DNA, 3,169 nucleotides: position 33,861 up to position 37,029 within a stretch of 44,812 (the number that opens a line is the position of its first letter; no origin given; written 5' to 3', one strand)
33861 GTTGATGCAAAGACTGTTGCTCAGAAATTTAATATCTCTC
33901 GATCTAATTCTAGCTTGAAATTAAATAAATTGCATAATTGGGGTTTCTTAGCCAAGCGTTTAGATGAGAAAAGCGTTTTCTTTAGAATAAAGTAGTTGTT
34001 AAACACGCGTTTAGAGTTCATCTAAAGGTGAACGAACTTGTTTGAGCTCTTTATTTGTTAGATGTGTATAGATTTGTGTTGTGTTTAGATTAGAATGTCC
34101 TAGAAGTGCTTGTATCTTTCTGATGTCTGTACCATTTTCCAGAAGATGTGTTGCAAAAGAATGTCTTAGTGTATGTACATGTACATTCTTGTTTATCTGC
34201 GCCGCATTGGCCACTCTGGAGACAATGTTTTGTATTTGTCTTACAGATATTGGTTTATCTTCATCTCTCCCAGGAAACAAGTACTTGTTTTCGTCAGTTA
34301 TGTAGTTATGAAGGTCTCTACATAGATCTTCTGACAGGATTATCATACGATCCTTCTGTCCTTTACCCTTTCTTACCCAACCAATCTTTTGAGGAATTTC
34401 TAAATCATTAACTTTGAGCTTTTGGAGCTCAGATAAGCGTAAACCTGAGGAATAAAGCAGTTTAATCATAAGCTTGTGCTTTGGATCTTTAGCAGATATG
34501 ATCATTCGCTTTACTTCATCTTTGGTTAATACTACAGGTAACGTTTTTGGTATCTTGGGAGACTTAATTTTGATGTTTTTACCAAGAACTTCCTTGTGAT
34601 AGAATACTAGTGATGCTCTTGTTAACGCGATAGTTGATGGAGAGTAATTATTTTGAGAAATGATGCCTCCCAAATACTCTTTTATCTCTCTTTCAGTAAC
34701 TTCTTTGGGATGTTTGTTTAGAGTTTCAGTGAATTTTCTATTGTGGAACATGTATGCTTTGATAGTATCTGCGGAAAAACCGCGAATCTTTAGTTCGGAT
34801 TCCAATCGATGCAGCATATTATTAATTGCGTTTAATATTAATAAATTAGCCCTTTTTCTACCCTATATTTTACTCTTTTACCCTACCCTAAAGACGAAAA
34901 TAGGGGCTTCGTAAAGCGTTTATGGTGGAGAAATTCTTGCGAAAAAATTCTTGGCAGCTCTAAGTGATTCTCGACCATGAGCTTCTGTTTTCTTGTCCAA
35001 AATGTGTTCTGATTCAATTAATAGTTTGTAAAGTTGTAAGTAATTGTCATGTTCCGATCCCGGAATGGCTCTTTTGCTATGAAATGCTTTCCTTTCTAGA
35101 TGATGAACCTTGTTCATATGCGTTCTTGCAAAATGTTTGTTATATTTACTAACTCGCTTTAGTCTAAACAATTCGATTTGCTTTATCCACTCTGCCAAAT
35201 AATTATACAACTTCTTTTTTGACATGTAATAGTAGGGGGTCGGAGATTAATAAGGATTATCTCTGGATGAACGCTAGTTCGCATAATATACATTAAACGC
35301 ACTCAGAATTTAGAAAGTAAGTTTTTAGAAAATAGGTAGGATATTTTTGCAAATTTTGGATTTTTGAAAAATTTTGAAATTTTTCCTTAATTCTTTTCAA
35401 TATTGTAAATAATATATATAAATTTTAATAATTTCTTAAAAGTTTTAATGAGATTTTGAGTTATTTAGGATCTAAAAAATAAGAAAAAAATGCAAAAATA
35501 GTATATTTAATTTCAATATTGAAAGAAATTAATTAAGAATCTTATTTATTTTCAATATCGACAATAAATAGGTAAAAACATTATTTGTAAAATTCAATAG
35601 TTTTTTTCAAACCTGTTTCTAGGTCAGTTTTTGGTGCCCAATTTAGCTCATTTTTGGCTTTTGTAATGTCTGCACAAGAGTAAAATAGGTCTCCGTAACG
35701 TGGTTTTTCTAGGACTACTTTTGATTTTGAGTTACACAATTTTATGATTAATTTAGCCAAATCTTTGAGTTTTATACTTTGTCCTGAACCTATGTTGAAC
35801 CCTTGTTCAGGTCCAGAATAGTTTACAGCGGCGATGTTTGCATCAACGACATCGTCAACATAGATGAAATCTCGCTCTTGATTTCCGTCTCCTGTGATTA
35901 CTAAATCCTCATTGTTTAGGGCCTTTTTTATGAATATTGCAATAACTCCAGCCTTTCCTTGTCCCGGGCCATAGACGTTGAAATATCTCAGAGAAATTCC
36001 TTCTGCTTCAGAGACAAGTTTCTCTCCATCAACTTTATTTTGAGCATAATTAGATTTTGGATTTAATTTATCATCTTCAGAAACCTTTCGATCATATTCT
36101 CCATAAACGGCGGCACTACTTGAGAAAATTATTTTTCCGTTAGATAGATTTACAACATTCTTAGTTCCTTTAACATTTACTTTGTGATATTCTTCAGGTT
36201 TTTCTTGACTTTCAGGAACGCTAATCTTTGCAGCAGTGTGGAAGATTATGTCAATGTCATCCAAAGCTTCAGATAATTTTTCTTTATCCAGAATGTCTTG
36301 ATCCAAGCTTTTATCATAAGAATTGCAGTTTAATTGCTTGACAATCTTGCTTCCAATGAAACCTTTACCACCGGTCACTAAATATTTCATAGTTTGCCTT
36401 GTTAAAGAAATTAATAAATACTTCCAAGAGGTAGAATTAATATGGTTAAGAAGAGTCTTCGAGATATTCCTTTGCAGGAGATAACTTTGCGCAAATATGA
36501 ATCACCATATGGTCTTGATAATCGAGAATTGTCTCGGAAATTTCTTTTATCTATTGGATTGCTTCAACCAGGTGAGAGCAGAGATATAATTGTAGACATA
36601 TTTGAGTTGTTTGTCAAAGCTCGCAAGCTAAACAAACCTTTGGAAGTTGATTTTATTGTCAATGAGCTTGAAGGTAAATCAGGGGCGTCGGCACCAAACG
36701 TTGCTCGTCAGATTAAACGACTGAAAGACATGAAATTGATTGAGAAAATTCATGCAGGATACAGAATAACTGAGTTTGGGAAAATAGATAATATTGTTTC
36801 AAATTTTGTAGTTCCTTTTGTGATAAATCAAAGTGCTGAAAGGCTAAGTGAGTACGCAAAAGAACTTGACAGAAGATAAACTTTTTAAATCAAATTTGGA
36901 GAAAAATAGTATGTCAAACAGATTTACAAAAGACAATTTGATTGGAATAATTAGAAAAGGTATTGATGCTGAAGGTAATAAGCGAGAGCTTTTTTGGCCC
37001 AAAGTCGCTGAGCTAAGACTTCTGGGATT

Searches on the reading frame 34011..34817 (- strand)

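Call 4: search_protein_families(library=pfam, proteins=[window:34011-34817:-], max_evalue=0.1)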
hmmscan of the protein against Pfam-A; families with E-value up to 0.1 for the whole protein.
window:34011-34817:- (268 aa): 4 families
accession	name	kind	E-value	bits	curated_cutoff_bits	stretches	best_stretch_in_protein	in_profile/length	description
PF00589.27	Phage_integrase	-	1e-44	152.8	27.1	1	96-256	2-171/172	Phage integrase family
PF13495.12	Phage_int_SAM_4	-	2.9e-15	56.9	27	1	2-83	2-84/85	Phage integrase, N-terminal SAM-like domain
PF16795.10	Phage_integr_3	-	0.0001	22.7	27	1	95-242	2-135/161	Archaeal phage integrase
PF02899.23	Phage_int_SAM_1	-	0.017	15.8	22.3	1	12-75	12-77/83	Phage integrase, N-terminal SAM-like domain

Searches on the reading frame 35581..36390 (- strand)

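Call 4: search_protein_families(library=pfam, proteins=[window:35581-36390:-], max_evalue=0.1)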
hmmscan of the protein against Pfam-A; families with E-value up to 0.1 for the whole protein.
window:35581-36390:- (269 aa): 7 families
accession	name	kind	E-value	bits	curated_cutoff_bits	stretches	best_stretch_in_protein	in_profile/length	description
PF01370.27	Epimerase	-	1.1e-43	149.8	20.9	1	4-201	2-240/240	NAD dependent epimerase/dehydratase family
PF16363.11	GDP_Man_Dehyd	-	1.9e-36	126.6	27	1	30-264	58-332/332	GDP-mannose 4,6 dehydratase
PF01073.25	3Beta_HSD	-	7.4e-25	88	22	2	25-190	47-230/280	3-beta hydroxysteroid dehydrogenase/isomerase family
PF04321.23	RmlD_sub_bind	-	1.4e-18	67.5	27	1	1-223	1-235/287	RmlD substrate binding domain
PF02719.21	Polysacc_synt_2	-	1e-16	61.4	20.2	1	31-224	61-252/293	Polysaccharide biosynthesis protein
PF07993.18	NAD_binding_4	-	4.3e-11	42.9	20.1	1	34-130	77-192/258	Male sterility protein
PF13460.12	NAD_binding_10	-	0.0006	20.2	27.2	1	28-128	43-133/184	NAD(P)H-binding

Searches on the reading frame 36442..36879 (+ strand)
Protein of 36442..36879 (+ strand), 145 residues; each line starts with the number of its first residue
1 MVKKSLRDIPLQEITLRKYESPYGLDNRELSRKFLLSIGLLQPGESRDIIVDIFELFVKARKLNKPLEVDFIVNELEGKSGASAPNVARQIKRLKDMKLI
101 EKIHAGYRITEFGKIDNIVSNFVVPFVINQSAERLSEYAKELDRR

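Call 4: search_protein_families(library=pfam, proteins=[window:36442-36879:+], max_evalue=0.1)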
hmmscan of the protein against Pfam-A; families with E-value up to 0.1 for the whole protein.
window:36442-36879:+ (145 aa): 3 families
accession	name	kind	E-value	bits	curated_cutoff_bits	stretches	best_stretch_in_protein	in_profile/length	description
PF25213.1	HVO_A0261_N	-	0.00013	22.2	35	1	75-114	29-68/86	HVO_A0261 N-terminal domain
PF13412.12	HTH_24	-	0.0081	16.2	21.9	0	79-101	26-48/48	Winged helix-turn-helix DNA-binding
PF20262.4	UNC80_C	-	0.055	11.7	22.1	1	86-129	848-891/1079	Protein UNC80 C-terminal region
